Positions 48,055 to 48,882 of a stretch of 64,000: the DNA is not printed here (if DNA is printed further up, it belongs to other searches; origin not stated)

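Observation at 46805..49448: Low-G+C operon of a DUF3696-type ATPase, a PIN-like nuclease and an RNA ligase: candidate defence or RNA damage-repair system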

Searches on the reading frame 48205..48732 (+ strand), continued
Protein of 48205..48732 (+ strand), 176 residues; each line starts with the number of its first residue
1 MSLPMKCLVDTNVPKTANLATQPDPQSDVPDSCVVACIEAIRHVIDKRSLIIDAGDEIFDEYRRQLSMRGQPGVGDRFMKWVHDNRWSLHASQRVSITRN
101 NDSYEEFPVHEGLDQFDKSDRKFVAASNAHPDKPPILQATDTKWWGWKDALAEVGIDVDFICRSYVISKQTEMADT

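Call 67: find_encoding_contigs(protein=P0331, flank=4000, max_places=3)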
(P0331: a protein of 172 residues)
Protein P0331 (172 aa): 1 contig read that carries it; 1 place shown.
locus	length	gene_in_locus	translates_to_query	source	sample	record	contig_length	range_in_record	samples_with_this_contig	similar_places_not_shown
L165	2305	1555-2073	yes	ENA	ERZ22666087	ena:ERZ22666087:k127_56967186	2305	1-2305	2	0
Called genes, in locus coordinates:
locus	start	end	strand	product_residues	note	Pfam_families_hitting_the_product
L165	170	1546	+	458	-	PF13175:AAA_15, PF13304:AAA_21, PF12476:DUF3696 (weak)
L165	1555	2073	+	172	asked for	-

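Call 71: fold_search(model_id=the predicted structure, library=pdb)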
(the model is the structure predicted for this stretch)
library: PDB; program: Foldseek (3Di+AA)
matches with E <= 10: 39; with E <= 0.001: 0
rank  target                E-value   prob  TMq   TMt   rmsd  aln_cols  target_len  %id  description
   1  5h4g_B                9.9e-01  0.08  0.23  0.28  14.7       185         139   10  Structure of PIN-domain protein (VapC4 toxin) from Pyrococcus horikoshii determined at 1.77 A resolution (released 2016-11-23)
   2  1v96_A                1.3e+00  0.07  0.24  0.28  14.8       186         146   11  Crystal structure of hypothetical protein of unknown function from pyrococcus horikoshii OT3 (released 2005-02-01)
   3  1ye5_B                1.8e+00  0.08  0.32  0.37  10.2       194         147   11  Crystal structure of hypothetical protein of unknown function from pyrococcus horikoshii OT3 (released 2005-05-17)
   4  5h4g_A                2.0e+00  0.03  0.20  0.20  14.4       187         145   10  Structure of PIN-domain protein (VapC4 toxin) from Pyrococcus horikoshii determined at 1.77 A resolution (released 2016-11-23)
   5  6tdu_B                2.4e+00  0.02  0.13  0.08  19.1       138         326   12  Cryo-EM structure of Euglena gracilis mitochondrial ATP synthase, full dimer, rotational states 1 (released 2019-11-27)
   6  8yle                  2.8e+00  0.05  0.17  0.09   5.6        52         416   15  Crystal structure of Werner syndrome helicase complexed with AMP-PCP (released 2024-04-10)
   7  1y82_A                3.0e+00  0.04  0.26  0.30  10.7       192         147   10  Conserved hypothetical protein Pfu-367848-001 from Pyrococcus furiosus (released 2005-01-25)
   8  2hww_A                3.2e+00  0.04  0.29  0.31  10.5       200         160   12  Structure of PIN domain of human SMG6 (released 2006-11-14)
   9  5cpt_B                3.2e+00  0.02  0.12  0.07  13.8       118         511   16  Disproportionating enzyme 1 from Arabidopsis - beta cyclodextrin soak (released 2015-11-04)
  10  5cpq_B                3.4e+00  0.02  0.12  0.07  13.9       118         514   15  Disproportionating enzyme 1 from Arabidopsis - apo form (released 2015-11-04)
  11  5w4y_A                4.1e+00  0.02  0.20  0.10  16.0       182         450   14  Crystal Structure of Riboflavin Lyase (RcaE) with cofactor FMN (released 2018-06-13)
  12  1y82_B                4.4e+00  0.04  0.29  0.33  10.5       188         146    8  Conserved hypothetical protein Pfu-367848-001 from Pyrococcus furiosus (released 2005-01-25)
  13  8kda_A                4.4e+00  0.02  0.18  0.17  17.8       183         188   15  Cryo-EM structure of Hydrogenobacter thermophilus minimal protein-only RNase P (HARP) in complex with pre-tRNAs (released 2024-08-14)
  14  5csy_A                4.4e+00  0.02  0.12  0.07  14.1       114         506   17  Disproportionating enzyme 1 from Arabidopsis - acarbose soak (released 2015-11-04)
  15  5cpt_A                4.4e+00  0.01  0.12  0.07  13.8       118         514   16  Disproportionating enzyme 1 from Arabidopsis - beta cyclodextrin soak (released 2015-11-04)
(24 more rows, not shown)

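Call 75: search_protein_families(library=pfam, proteins=[P0367, P0248, P0318, P0378, P0241], max_evalue=0.001)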
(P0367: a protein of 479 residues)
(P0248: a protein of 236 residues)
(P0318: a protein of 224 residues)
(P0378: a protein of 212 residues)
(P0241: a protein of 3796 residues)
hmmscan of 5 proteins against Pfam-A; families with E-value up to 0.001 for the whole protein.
P0367 (479 aa): 2 families
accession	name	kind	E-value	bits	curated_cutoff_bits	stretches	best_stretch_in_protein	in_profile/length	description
PF13304.12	AAA_21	-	6.4e-12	46.6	27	1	163-239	227-303/304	AAA domain, putative AbiEii toxin, Type IV TA system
PF13175.12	AAA_15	-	1.4e-09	38.5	32.1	1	167-238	294-373/374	AAA ATPase domain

P0248 (236 aa): 0 families

P0318 (224 aa): 3 families
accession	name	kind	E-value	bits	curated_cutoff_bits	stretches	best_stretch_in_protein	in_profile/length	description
PF13175.12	AAA_15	-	7.2e-09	36.2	32.1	1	3-85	4-79/374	AAA ATPase domain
PF02463.25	SMC_N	-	5.4e-06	26.4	40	1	3-108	3-114/220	RecF/RecN/SMC N terminal domain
PF13476.12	AAA_23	-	6.8e-06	27.3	27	1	4-46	1-43/201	AAA domain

P0378 (212 aa): 0 families

P0241 (3796 aa): 8 families
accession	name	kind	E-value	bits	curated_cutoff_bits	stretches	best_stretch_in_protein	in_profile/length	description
PF18998.6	Flg_new_2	-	0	1493.3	23.6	42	2429-2491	11-71/73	Divergent InlB B-repeat domain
PF09479.16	Flg_new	-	3.8e-126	411.7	27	0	2437-2466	13-43/65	Listeria-Bacteroides repeat domain (List_Bact_rpt)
PF13360.13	PQQ_2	-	5.1e-23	82.4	27.6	2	3340-3546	3-210/233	Outer membrane protein assembly factor BamB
PF13570.13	Beta-prop_ACSF4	-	7.6e-19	68.7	133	1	3348-3527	37-208/329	Beta-alanine-activating enzyme, beta-propeller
PF06623.16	MHC_I_C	-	1.4e-13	50.7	20.4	0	287-294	19-26/28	MHC_I C-terminus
PF08344.16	TRP_2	-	1.1e-09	38.7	27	0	701-731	29-59/63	Transient receptor ion channel II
PF01011.28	PQQ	-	6.7e-08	32.1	26.7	0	3453-3537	57-148/595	Glucose/ethanol/alcohol dehydrogenase, beta-propeller domain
PF25293.1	Beta-prop_EMC1_N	-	2e-07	31.4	34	1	3370-3482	31-148/219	EMC1 N-terminal beta-propeller domain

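Call 80: search_dna_similar(query=window:48205-48732:+, collection=plasmids, mode=protein, max_rows=15)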
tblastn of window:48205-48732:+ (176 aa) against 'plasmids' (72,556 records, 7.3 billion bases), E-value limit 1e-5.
Records with a match: 12; places in all: 12; records where one place covers at least 80% of the query: 12.
Best place of each record, by identity: <60% 12.
By first word of the organism name: Aeromonas 6; Acinetobacter 3; Tistrella 1; Rhodococcus 1; Azotobacter 1.
By predicted mobility (MOB-suite, as given by PLSDB): conjugative 6; mobilizable 4; non-mobilizable 2.
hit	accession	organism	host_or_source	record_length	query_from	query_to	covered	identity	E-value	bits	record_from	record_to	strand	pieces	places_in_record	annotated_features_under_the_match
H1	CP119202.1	Acinetobacter soli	Homo sapiens,blood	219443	8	168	91%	38.3%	7e-25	107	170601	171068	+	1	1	hypothetical protein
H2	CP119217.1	Acinetobacter soli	Homo sapiens,blood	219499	8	168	91%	38.3%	7e-25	107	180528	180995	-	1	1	hypothetical protein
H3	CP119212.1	Acinetobacter soli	Homo sapiens,blood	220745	8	168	91%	38.3%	7e-25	107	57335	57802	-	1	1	hypothetical protein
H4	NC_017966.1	Tistrella mobilis KA081020-065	-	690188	8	164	89%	38.6%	1e-17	87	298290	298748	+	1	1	hypothetical protein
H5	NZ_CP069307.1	Rhodococcus aetherivorans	monoisolate,Minnesota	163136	5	160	89%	38.6%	6e-20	93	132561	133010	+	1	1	hypothetical protein | DUF3696 domain-containing protein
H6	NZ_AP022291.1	Aeromonas veronii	-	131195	5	164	91%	35.4%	4e-24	104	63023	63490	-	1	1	hypothetical protein | DUF3696 domain-containing protein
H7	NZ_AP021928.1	Aeromonas caviae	-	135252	5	164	91%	35.4%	4e-24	104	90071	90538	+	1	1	hypothetical protein | DUF3696 domain-containing protein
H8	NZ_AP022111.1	Aeromonas caviae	-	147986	5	164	91%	35.4%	4e-24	104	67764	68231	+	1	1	hypothetical protein | DUF3696 domain-containing protein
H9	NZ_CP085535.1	Aeromonas salmonicida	Brook charr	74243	5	164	91%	34.8%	2e-22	100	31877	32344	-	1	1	hypothetical protein | DUF3696 domain-containing protein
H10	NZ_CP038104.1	Aeromonas salmonicida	Salvelinus fontinalis,whole organism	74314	5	164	91%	34.8%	2e-22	100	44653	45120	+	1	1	hypothetical protein | DUF3696 domain-containing protein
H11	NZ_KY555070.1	Aeromonas salmonicida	-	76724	5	164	91%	34.8%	2e-22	100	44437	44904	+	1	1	hypothetical protein | DUF3696 domain-containing protein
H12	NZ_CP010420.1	Azotobacter chroococcum NCIMB 8003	cell culture,soil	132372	8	162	88%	35.7%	1e-22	100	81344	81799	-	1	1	hypothetical protein | DUF3696 domain-containing protein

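Call 82: get_annotated_region(hit=H7, flank=7000)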
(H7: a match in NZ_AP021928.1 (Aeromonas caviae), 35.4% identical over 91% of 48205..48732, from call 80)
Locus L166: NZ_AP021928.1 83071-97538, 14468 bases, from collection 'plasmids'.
description: Aeromonas caviae strain WP2-W18-ESBL-01 plasmid pWP2-W18-ESBL-01_1, complete sequence
organism: Aeromonas caviae (NCBI taxid 648)
taxonomy: Bacteria; Pseudomonadota; Gammaproteobacteria; Aeromonadales; Aeromonadaceae; Aeromonas; Aeromonas caviae
host: -; source: -; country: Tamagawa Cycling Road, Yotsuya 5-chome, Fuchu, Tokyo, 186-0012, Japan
typing (MOB-suite, as given by PLSDB): non-mobilizable; replicon rep_cluster_1169
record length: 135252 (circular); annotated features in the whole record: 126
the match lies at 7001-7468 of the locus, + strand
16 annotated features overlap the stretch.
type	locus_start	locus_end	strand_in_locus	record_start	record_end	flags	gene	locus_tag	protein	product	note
CDS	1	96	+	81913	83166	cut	-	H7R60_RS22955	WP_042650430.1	IS256-like element ISAeme25 family transposase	GO:0006313 - DNA transposition [Evidence IEA]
CDS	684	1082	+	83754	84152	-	-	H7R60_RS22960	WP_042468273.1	DUF6088 family protein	-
CDS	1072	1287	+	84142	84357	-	-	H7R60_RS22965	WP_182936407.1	hypothetical protein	-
CDS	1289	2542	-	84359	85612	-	-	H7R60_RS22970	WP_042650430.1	IS256-like element ISAeme25 family transposase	GO:0006313 - DNA transposition [Evidence IEA]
CDS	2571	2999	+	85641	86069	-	-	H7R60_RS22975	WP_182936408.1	hypothetical protein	-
CDS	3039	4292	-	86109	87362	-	-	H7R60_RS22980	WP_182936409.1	IS256 family transposase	-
CDS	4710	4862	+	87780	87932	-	-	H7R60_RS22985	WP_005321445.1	Hok/Gef family protein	-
CDS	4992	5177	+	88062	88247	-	-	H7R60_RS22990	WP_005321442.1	hypothetical protein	-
CDS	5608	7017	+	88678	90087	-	-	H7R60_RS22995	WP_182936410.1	DUF3696 domain-containing protein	-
CDS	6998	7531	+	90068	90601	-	-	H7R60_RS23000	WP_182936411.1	hypothetical protein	-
CDS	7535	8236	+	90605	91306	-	-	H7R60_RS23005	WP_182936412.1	RNA ligase family protein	-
CDS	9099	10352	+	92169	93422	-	-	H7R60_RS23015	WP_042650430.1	IS256-like element ISAeme25 family transposase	GO:0006313 - DNA transposition [Evidence IEA]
CDS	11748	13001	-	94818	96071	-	-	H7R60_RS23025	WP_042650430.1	IS256-like element ISAeme25 family transposase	GO:0006313 - DNA transposition [Evidence IEA]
CDS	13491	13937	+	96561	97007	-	radC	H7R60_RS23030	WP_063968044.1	DNA repair protein RadC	GO:0006281 - DNA repair [Evidence IEA]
CDS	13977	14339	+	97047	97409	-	-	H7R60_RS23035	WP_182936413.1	DNA repair protein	-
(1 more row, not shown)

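Call 83: get_annotated_region(hit=H1, flank=7000)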
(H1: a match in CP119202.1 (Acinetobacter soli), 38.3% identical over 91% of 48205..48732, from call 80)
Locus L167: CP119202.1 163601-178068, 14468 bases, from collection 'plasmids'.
description: Acinetobacter soli strain AS843 plasmid pAS843-2, complete sequence
organism: Acinetobacter soli (NCBI taxid 487316)
taxonomy: Bacteria; Pseudomonadota; Gammaproteobacteria; Moraxellales; Moraxellaceae; Acinetobacter; Acinetobacter soli
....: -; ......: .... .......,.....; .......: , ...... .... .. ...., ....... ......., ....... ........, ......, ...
typing (MOB-suite, as given by PLSDB): mobilizable; replicon rep_cluster_639; relaxase MOBP
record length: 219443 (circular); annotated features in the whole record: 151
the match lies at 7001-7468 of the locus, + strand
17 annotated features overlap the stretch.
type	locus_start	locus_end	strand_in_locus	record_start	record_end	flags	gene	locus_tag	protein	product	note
CDS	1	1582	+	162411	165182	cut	-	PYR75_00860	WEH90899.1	helicase-related protein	-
CDS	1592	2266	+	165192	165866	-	-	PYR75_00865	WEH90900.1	hypothetical protein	-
CDS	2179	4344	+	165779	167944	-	-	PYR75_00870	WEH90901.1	N-6 DNA methylase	-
CDS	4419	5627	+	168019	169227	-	-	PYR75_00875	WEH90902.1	hypothetical protein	-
CDS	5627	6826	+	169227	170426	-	-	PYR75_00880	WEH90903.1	AAA family ATPase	-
CDS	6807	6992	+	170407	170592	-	-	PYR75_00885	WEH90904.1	DUF3696 domain-containing protein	-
CDS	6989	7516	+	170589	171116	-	-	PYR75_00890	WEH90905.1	hypothetical protein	-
CDS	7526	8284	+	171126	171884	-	-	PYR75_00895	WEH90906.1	HNH endonuclease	-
CDS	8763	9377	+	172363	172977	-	-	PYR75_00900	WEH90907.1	hypothetical protein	-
CDS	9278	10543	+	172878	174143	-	-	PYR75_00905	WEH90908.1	hypothetical protein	-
CDS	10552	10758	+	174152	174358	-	-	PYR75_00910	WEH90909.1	hypothetical protein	-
CDS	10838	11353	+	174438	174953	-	-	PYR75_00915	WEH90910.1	hypothetical protein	-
CDS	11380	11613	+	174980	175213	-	-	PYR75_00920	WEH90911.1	hypothetical protein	-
CDS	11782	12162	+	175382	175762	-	-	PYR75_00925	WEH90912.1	hypothetical protein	-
CDS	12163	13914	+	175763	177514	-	-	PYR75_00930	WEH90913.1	AAA domain-containing protein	-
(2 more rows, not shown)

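Call 84: search_protein_families(library=pfam, proteins=[L167:7526-8281:+, L166:7535-8233:+, L167:4419-5624:+, L167:8763-9374:+, L167:9278-10540:+], max_evalue=0.01)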
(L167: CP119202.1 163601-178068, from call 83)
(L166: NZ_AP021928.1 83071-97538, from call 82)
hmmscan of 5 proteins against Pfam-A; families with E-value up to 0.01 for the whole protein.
L167:7526-8281:+ (252 aa): 2 families
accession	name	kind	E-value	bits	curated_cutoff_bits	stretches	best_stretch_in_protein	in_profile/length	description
PF13391.12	HNH_2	-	5.7e-12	45.8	21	1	150-203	1-66/66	HNH endonuclease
PF20280.3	CTD4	-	0.0085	16.1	27.6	0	178-214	3-39/217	C-terminal domain 4 of the ABC-three component (ABC-3C) systems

L166:7535-8233:+ (233 aa): 1 family
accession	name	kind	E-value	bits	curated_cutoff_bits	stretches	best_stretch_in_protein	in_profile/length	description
PF09414.15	RNA_ligase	-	2.2e-33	116.3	27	1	40-203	2-171/171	RNA ligase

L167:4419-5624:+ (402 aa): 0 families

L167:8763-9374:+ (204 aa): 0 families

L167:9278-10540:+ (421 aa): 0 families

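Call 87: find_related_loci(query=A6, collection=genome_contigs, flank=4000)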
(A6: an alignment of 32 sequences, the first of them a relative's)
Query A6 (175 aa) in genome_contigs; peptide patterns used: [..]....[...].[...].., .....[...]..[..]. (x = any residue, [..] = any of these).
599 stretches matched a pattern (row limit reached: there are more); 540 encode a relative of the query (tblastn E <= 1e-3); the best 80 are kept; 80 distinct loci.
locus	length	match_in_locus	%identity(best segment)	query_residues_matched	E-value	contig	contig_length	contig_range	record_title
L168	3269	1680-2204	61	1-174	1e-72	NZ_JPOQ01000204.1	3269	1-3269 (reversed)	Ferrovum myxofaciens strain P3G Contig204, whole genome shotgun sequence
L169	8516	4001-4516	63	4-174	3e-71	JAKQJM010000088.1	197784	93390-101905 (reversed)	MAG: Pseudomonadota bacterium isolate USDV_maxbin.051 k141_1762857, whole genome shotgun sequence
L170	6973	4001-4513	61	5-174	2e-70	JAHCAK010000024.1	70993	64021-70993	MAG: Burkholderiales bacterium isolate ACE_PRO65 PRO65_24, whole genome shotgun sequence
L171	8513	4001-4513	59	5-174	6e-70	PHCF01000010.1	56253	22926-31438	MAG: Betaproteobacteria bacterium HGW-Betaproteobacteria-6 bjp_ig2103_scaffold_592, whole genome shotgun sequence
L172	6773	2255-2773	62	1-172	8e-70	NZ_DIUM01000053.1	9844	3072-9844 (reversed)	MAG: Thiocapsa sp. UBA6158 UBA6158_contig_118900, whole genome shotgun sequence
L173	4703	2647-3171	60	1-174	1e-69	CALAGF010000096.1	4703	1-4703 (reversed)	MAG TPA_asm: uncultured Rhodocyclaceae bacterium isolate SRR6231151_bin.72_CONCOCT_v1.1_MAG genome assembly, contig: ERZ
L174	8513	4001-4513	61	5-174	2e-68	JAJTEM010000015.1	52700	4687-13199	MAG: Burkholderiales bacterium isolate 49624_E46 Sample_49624_scaffold_146, whole genome shotgun sequence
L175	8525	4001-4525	58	1-174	3e-68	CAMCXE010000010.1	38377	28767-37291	MAG: Thalassocella blandensis isolate MsH-30apr19-134 genome assembly, contig: MsH-30apr19-C1503, whole genome shotgun s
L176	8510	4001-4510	61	5-174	5e-68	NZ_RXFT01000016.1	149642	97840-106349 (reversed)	Variovorax guangxiensis strain DSM 27352 16, whole genome shotgun sequence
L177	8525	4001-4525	59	1-174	2e-68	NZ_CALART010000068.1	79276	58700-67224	MAG: uncultured Aquimonas sp. isolate SRR1955887_bin.86_CONCOCT_v1.1_MAG ERZ778035.634, whole genome shotgun sequence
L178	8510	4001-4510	61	5-174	6e-68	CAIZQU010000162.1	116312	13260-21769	MAG: uncultured cyanobacterium isolate Loc090907-1m_bin-282 genome assembly, contig: bin-282:162/169, whole genome shotg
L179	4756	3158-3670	59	5-174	2e-67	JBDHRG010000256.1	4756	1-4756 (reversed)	MAG: Candidatus Competibacteraceae bacterium isolate AS-MESO-3CA.146 NODE_71440_length_4756_cov_3.480872, whole genome s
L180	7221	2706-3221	59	4-174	2e-67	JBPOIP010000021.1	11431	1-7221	MAG: Pseudomonadota bacterium isolate MAG_371 c_000000562056, whole genome shotgun sequence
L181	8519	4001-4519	61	4-174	9e-67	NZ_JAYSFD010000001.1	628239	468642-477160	MAG: Hydrogenophaga sp. isolate ZZ2_ZZA25_bin.14 NODE_8_length_628239_cov_47.999597, whole genome shotgun sequence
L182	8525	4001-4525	58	1-174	7e-67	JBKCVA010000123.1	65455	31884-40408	MAG: Lysobacterales bacterium isolate samp_2047_semibin_279 samp_2047_2557277, whole genome shotgun sequence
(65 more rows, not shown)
